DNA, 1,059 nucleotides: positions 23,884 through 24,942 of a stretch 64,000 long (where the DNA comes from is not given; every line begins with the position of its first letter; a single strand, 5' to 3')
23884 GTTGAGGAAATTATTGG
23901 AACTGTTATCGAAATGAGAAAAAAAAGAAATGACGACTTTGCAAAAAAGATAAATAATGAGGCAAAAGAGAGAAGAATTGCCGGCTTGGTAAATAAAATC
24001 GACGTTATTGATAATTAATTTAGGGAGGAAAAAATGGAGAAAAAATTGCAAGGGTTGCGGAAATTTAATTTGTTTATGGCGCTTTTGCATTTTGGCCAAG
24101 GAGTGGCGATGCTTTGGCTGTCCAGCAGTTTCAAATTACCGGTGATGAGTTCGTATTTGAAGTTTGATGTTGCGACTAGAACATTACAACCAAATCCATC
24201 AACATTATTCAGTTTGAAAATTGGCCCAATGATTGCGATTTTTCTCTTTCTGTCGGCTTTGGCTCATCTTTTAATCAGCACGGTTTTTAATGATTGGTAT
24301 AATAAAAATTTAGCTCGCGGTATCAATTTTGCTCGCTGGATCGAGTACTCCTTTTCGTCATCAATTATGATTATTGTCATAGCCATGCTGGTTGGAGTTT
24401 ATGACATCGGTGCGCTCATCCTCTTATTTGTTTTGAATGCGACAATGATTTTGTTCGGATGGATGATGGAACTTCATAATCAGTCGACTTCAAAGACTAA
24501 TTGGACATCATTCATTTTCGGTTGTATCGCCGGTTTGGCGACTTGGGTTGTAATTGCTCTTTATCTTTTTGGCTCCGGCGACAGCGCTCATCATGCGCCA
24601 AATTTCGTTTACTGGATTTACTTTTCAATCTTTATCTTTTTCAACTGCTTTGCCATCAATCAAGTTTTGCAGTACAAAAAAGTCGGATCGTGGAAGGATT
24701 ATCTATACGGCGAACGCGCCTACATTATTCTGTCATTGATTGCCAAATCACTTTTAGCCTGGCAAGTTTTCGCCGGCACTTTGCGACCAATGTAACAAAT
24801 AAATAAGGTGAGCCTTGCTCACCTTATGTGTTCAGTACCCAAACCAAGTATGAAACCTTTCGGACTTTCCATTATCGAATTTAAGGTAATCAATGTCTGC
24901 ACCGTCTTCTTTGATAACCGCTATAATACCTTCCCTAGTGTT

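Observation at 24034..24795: Heliorhodopsin gene in a reduced-genome anaerobe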

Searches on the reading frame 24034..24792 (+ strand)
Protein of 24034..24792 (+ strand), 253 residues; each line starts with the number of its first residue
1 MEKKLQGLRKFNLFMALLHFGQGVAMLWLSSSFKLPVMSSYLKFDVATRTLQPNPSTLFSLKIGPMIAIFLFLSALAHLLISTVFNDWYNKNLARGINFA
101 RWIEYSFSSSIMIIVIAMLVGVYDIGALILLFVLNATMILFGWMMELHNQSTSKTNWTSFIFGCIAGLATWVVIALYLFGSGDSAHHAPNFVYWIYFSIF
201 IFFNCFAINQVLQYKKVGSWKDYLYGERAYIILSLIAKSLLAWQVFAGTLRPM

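Call 3: search_protein_families(library=pfam, proteins=[window:24034-24792:+], max_evalue=0.1)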
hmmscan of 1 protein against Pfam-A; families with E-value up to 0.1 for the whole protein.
window:24034-24792:+ (253 aa): 1 family
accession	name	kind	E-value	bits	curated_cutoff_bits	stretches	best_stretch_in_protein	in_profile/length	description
PF18761.7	Heliorhodopsin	-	1.5e-105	352.3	26.7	1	8-250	1-242/242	Heliorhodopsin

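Call 4: search_protein_families(library=ncbifam, proteins=[window:24034-24792:+], max_evalue=0.1)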
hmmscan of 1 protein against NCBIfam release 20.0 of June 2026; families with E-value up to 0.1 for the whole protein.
window:24034-24792:+ (253 aa): 1 family
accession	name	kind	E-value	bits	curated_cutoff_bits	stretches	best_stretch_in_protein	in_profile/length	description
NF038020.1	HeR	equivalog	3.2e-107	357.6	100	1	8-250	1-244/244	heliorhodopsin HeR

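Call 5: search_solved_structures(query=window:24034-24792:+, max_evalue=0.01, show_alignments=3)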
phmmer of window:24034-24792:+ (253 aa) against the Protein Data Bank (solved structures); distinct sequences matched with E-value up to 0.01: 6.
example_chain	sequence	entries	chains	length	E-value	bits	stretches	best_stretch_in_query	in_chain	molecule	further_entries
6is6_A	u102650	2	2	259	1.6e-81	276.6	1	6-253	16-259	heliorhodopsin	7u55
7clj_A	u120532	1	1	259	3.9e-81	275.3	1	6-253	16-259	heliorhodopsin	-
9ljj_A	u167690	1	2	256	2.8e-61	210.3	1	3-252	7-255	Heliorhodopsin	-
6su3_X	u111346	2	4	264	3.1e-61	210.1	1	3-252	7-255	48C12 heliorhodopsin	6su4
6uh3_A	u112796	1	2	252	1.8e-60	207.6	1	3-250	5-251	Heliorhodopsin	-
9vfc_A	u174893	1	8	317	1.9e-41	145.3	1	10-252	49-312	heliorhodopsin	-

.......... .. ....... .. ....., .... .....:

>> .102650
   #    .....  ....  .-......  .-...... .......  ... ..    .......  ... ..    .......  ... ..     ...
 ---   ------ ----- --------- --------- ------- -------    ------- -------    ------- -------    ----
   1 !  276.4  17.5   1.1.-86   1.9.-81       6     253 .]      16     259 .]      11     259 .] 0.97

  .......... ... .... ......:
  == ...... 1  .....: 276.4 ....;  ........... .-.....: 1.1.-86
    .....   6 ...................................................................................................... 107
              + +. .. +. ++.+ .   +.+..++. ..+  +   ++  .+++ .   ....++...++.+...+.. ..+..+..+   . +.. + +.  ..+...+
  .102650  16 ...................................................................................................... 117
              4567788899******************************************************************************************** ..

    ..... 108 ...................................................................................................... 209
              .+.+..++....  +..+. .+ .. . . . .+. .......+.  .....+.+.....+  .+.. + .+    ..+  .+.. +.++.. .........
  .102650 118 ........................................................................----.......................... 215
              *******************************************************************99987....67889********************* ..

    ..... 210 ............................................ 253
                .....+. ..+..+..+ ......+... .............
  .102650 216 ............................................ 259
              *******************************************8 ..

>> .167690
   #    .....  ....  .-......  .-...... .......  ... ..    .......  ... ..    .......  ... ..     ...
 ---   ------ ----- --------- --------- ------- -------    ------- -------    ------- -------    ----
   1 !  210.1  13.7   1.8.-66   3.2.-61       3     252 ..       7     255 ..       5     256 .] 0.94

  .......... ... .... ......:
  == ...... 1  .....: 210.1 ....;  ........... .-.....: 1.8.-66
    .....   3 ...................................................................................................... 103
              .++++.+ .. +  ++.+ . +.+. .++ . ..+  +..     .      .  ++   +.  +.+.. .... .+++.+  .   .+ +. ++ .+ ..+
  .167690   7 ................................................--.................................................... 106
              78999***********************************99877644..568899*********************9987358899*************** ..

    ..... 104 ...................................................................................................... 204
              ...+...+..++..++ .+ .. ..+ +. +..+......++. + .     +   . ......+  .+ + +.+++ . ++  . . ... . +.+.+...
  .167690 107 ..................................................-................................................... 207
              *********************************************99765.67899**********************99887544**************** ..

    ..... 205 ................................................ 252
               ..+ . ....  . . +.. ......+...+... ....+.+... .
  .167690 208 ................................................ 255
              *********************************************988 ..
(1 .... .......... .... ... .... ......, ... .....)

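Call 12: find_encoding_contigs(protein=window:24034-24792:+, flank=10000, max_places=6)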
Protein window:24034-24792:+ (253 aa): 6 contigs read that carry it; 5 places shown.
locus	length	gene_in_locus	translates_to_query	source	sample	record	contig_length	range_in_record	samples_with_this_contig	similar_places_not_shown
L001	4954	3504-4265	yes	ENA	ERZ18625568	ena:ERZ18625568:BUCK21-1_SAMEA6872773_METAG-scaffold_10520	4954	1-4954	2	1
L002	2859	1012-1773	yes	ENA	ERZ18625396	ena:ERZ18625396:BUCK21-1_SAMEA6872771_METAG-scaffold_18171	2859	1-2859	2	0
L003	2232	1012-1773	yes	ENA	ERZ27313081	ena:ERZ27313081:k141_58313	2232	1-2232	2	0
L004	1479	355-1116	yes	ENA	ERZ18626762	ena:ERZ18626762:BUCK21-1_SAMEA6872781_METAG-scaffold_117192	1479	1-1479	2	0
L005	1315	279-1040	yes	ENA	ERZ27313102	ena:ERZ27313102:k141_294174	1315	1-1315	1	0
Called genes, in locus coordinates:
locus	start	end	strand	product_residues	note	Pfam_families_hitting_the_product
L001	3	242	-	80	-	?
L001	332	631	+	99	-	PF03819:MazG (weak)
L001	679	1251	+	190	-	-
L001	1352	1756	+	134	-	-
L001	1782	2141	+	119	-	PF06397:Desulfoferrod_N, PF01880:Desulfoferrodox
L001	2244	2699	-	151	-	-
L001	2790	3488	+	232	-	-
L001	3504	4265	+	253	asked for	PF18761:Heliorhodopsin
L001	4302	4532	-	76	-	-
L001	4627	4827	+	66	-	PF18893:DUF5652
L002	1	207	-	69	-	?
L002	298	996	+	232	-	-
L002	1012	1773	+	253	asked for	PF18761:Heliorhodopsin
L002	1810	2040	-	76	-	-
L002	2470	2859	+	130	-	?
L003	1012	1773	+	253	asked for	PF18761:Heliorhodopsin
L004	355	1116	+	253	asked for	PF18761:Heliorhodopsin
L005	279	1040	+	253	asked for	PF18761:Heliorhodopsin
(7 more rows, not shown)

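Call 13: find_homologous_proteins(query=window:24034-24792:+, max_evalue=1e-10)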
Query window:24034-24792:+ (253 aa): 7909 proteins with E <= 1e-10 among 8000 candidates; the best 120 are listed.
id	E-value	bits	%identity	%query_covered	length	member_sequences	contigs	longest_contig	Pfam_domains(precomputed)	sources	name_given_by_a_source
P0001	8.6e-162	554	100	100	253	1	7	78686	PF18761.8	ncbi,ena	-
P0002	4.7e-149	513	88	100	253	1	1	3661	PF18761.8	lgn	-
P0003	1.5e-145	501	88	100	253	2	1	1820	PF18761.8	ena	-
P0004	7.0e-144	496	87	100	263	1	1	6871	PF18761.8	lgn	-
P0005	1.6e-141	488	86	100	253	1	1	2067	PF18761.8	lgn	-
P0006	2.1e-140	484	86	100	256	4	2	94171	PF18761.8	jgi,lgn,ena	-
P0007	5.0e-140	483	85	100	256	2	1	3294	PF18761.8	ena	-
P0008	8.6e-140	482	85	100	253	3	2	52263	PF18761.8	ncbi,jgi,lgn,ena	ncbi:MAG: heliorhodopsin HeR [Candidatus Berkelbacteria bacterium]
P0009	9.9e-140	482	89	94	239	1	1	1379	PF18761.8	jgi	jgi:hypothetical protein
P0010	7.6e-139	479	84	100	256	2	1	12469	PF18761.8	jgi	-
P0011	1.6e-137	475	82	100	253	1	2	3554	PF18761.8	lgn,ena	-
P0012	1.8e-137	475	81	100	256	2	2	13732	PF18761.8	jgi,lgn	-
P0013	5.3e-136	470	82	100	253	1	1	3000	PF18761.8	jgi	jgi:hypothetical protein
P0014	1.1e-134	466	81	100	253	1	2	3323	PF18761.8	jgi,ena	-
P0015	3.5e-133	461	81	100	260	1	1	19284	PF18761.8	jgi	jgi:hypothetical protein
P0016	3.0e-132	458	81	99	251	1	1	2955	PF18761.8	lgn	-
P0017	1.1e-130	452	80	100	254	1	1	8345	PF18761.8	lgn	-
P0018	1.0e-129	449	78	100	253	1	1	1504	PF18761.8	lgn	-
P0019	4.0e-129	447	78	100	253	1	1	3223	PF18761.8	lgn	-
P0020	5.5e-129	447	79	100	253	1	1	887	PF18761.8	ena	-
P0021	1.3e-128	446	82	94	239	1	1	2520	PF18761.8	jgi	-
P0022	1.3e-127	442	78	100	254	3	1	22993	PF18761.8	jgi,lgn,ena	-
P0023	2.7e-127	441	78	99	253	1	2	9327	PF18761.8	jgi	jgi:hypothetical protein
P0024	5.8e-127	440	78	99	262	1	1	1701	PF18761.8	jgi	jgi:hypothetical protein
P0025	6.0e-127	440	77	100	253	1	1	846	PF18761.8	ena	-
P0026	2.9e-126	438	74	100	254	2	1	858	PF18761.8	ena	-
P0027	3.2e-125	435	77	100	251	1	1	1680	PF18761.8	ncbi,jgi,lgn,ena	ncbi:MAG: heliorhodopsin HeR [bacterium]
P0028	3.3e-125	435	78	100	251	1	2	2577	PF18761.8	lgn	-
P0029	3.8e-125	434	78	100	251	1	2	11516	PF18761.8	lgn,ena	-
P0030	4.2e-125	434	78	100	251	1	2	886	PF18761.8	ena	-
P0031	5.1e-125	434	77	99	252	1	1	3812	PF18761.8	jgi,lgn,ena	-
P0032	6.1e-125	434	78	100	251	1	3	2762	PF18761.8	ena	-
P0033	6.7e-125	434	76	100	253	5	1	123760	PF18761.8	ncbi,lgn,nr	ncbi:MAG: heliorhodopsin HeR [Candidatus Berkelbacteria bacterium]|nr:heliorhodopsin HeR [Candidatus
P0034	7.9e-125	433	77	100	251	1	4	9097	PF18761.8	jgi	-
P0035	1.5e-124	432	76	100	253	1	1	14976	PF18761.8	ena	-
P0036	1.6e-124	432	76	99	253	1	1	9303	PF18761.8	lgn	-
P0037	2.8e-124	432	77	100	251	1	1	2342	PF18761.8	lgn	-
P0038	3.4e-124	431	74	100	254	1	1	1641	PF18761.8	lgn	-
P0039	3.6e-124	431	76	100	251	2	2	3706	PF18761.8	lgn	-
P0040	4.9e-124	431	76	100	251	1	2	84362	PF18761.8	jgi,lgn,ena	jgi:hypothetical protein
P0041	4.9e-124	431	77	100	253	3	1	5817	PF18761.8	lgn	-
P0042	5.1e-124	431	76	100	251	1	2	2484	PF18761.8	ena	-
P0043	9.2e-124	430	76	100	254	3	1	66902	PF18761.8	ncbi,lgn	-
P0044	1.3e-123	429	77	100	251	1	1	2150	PF18761.8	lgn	-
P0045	1.6e-123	429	78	100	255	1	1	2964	PF18761.8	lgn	-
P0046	1.8e-123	429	74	100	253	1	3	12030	PF18761.8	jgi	jgi:hypothetical protein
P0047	2.7e-123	428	77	99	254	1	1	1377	PF18761.8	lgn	-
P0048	3.4e-123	428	77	100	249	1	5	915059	PF18761.8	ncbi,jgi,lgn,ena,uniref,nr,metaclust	ncbi:TPA: hypothetical protein DD449_04805 [Candidatus Berkelbacteria bacterium]|uniref:Heliorhodops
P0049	3.4e-123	428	76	100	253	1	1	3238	PF18761.8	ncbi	-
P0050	3.9e-123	428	77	98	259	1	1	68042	PF18761.8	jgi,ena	-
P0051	6.0e-123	427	75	100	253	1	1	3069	PF18761.8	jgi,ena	-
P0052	7.9e-123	427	74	100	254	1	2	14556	PF18761.8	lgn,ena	-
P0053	1.5e-122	426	75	100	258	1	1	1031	PF18761.8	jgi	-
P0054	2.5e-122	425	77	100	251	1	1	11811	PF18761.8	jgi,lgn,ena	-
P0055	2.6e-122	425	75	100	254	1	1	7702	PF18761.8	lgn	-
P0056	3.0e-122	425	73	100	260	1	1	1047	PF18761.8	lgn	-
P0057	3.0e-122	425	76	98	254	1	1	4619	PF18761.8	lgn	-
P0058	3.1e-122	425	74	100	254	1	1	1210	PF18761.8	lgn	-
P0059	3.9e-122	424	73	100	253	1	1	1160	PF18761.8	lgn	-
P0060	4.7e-122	424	76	100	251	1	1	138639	PF18761.8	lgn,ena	-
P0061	5.3e-122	424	75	100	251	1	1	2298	PF18761.8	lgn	-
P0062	5.4e-122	424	73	100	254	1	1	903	PF18761.8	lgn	-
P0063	6.4e-122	424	75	100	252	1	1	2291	PF18761.8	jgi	jgi:hypothetical protein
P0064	7.7e-122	424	75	100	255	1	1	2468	PF18761.8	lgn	-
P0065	9.1e-122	423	75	100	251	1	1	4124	PF18761.8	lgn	-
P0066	9.7e-122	423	79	94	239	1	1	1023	PF18761.8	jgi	jgi:hypothetical protein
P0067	9.9e-122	423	75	100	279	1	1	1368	PF18761.8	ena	-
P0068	1.6e-121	422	75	100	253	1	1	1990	PF18761.8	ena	-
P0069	1.6e-121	422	74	100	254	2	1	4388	PF18761.8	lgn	-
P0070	1.8e-121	422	74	100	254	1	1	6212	PF18761.8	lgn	-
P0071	1.8e-121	422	75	100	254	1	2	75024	PF18761.8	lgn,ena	-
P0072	1.8e-121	422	74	100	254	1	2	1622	PF18761.8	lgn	-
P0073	2.4e-121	422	75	100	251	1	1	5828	PF18761.8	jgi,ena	-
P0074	2.5e-121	422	75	99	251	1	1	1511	PF18761.8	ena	-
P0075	2.8e-121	422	75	100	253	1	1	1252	PF18761.8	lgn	-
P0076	4.1e-121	421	74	100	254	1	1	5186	PF18761.8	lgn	-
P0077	6.6e-121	420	74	100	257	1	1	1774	PF18761.8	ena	-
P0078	9.8e-121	420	73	99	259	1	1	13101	PF18761.8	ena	-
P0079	1.2e-120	420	74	100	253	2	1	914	PF18761.8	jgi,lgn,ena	-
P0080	1.2e-120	420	72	100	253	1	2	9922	PF18761.8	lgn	-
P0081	1.2e-120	420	76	99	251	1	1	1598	PF18761.8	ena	-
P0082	1.3e-120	420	73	100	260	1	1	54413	PF18761.8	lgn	-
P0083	1.5e-120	419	75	100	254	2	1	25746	PF18761.8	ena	-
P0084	1.8e-120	419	73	100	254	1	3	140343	PF18761.8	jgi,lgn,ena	-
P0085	2.1e-120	419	74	100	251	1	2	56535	PF18761.8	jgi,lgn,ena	-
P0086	2.4e-120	419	73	100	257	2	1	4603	PF18761.8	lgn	-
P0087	4.0e-120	418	73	100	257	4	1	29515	PF18761.8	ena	-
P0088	4.1e-120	418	74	100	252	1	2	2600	PF18761.8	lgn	-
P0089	4.3e-120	418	71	100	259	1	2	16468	PF18761.8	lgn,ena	-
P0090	5.3e-120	417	74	100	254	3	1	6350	PF18761.8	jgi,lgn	jgi:hypothetical protein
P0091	5.6e-120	417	72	100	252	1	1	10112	PF18761.8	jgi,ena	-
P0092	6.3e-120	417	76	99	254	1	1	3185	PF18761.8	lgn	-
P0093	9.2e-120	417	73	99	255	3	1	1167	PF18761.8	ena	-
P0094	2.3e-119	415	76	100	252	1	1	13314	PF18761.8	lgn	-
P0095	2.4e-119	415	72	100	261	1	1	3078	PF18761.8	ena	-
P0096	2.7e-119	415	74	100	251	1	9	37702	PF18761.8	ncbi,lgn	-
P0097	3.1e-119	415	74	100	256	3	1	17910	PF18761.8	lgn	-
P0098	4.7e-119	414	74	100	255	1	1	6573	PF18761.8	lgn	-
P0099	4.7e-119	414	73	100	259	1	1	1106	PF18761.8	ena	-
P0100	8.5e-119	414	72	100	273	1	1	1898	PF18761.8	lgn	-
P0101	1.1e-118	413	74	99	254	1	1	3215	PF18761.8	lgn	-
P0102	1.2e-118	413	75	100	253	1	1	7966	PF18761.8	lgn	-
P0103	1.3e-118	413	72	100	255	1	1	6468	PF18761.8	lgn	-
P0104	1.4e-118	413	74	99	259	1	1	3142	PF18761.8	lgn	-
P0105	1.5e-118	413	73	98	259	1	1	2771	PF18761.8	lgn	-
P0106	2.1e-118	412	75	99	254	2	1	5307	PF18761.8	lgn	-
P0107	2.5e-118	412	75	99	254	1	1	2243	PF18761.8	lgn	-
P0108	4.3e-118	411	74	99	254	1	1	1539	PF18761.8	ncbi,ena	-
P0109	6.0e-118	411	74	100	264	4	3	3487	PF18761.8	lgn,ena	-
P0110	7.6e-118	410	73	100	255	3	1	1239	PF18761.8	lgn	-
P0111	7.7e-118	410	73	98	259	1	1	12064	PF18761.8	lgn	-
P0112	8.2e-118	410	72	100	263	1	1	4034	PF18761.8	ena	-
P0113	1.0e-117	410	72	98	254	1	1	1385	PF18761.8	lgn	-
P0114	1.4e-117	410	71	100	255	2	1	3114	PF18761.8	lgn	-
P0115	1.8e-117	409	73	100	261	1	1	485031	PF18761.8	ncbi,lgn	-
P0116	1.8e-117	409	73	100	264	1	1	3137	PF18761.8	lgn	-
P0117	2.4e-117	409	73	100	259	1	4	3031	PF18761.8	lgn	-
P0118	2.6e-117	409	74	100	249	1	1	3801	PF18761.8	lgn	-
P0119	3.4e-117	408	71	99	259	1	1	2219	PF18761.8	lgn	-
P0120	3.4e-117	408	75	99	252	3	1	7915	PF18761.8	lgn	-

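Call 14: find_related_loci(query=window:24034-24792:+, collection=genome_contigs, flank=8000)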
Query window:24034-24792:+ (253 aa) in genome_contigs; peptide patterns used: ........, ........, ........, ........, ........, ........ (x = any residue, [..] = any of these).
599 stretches matched a pattern (row limit reached: there are more); 572 encode a relative of the query (tblastn E <= 1e-3); the best 80 are kept; 80 distinct loci.
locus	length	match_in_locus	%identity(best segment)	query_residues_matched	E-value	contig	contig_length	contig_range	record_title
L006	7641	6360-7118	85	1-253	2e-144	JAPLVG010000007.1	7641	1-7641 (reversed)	MAG: Candidatus Berkelbacteria bacterium isolate LacPavin_0419_WC70L_MAG_40_9 LacPavin_0419_WC70L_scaffold_674711, whole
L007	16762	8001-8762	81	8-253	6e-139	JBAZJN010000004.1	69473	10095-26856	MAG: Patescibacteria group bacterium isolate SO_2017_LW4_120 scaffold_1082_c1_LW137-91_2017, whole genome shotgun sequen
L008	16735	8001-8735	77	5-252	5e-128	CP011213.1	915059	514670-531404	MAG: Berkelbacteria bacterium GW2011_GWE1_39_12, complete genome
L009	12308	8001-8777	70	3-253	1e-121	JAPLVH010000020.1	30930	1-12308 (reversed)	MAG: Candidatus Berkelbacteria bacterium isolate LacPavin_0419_WC90_MAG_42_9 LacPavin_0419_WC90_scaffold_147339, whole g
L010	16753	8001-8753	74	1-252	2e-119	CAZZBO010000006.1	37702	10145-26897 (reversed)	MAG TPA_asm: uncultured Candidatus Saccharibacteria bacterium isolate binchicken_co27_251 genome assembly, contig: NODE_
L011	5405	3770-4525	72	3-253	1e-119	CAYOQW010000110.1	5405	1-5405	MAG TPA_asm: uncultured Candidatus Saccharibacteria bacterium isolate SRP142039_co1_374 genome assembly, contig: NODE_17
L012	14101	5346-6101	67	2-253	5e-118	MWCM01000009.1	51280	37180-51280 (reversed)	MAG: bacterium ADurb.Bin212 isolate ADurb.Bin212 BWY19_contig000009, whole genome shotgun sequence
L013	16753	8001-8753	73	2-252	6e-118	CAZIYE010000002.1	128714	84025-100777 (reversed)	MAG TPA_asm: uncultured Candidatus Saccharibacteria bacterium isolate SRP272421_co4_706 genome assembly, contig: NODE_11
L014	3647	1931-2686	67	2-253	8e-120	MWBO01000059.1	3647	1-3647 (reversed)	MAG: candidate division WS2 bacterium ADurb.Bin280 BWY43_contig000059, whole genome shotgun sequence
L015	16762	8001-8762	69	2-253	2e-116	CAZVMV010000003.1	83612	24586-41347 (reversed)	MAG TPA_asm: uncultured Gammaproteobacteria bacterium isolate SRP173033_co2_263 genome assembly, contig: NODE_85_length_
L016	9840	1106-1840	71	8-252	1e-115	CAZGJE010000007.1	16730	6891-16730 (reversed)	MAG TPA_asm: uncultured Candidatus Saccharibacteria bacterium isolate SRP272421_co2_166 genome assembly, contig: NODE_10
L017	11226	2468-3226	68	2-252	5e-116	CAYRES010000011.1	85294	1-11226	MAG TPA_asm: uncultured Gaiellales bacterium isolate SRP241326_co1_353 genome assembly, contig: NODE_492_length_85294_co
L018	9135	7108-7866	66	2-253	2e-112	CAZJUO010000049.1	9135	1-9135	MAG TPA_asm: uncultured Gammaproteobacteria bacterium isolate SRP141376_co4_277 genome assembly, contig: NODE_12419_leng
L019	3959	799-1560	63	2-253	7e-112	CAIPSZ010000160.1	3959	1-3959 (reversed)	Candidatus Kerfeldbacteria bacterium isolate T7-022_bin-570 genome assembly, contig: bin-570:160/195, whole genome shotg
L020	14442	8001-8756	66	1-253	2e-110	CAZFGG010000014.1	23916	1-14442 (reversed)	MAG TPA_asm: uncultured Gammaproteobacteria bacterium isolate SRP200132_co1_183 genome assembly, contig: NODE_3648_lengt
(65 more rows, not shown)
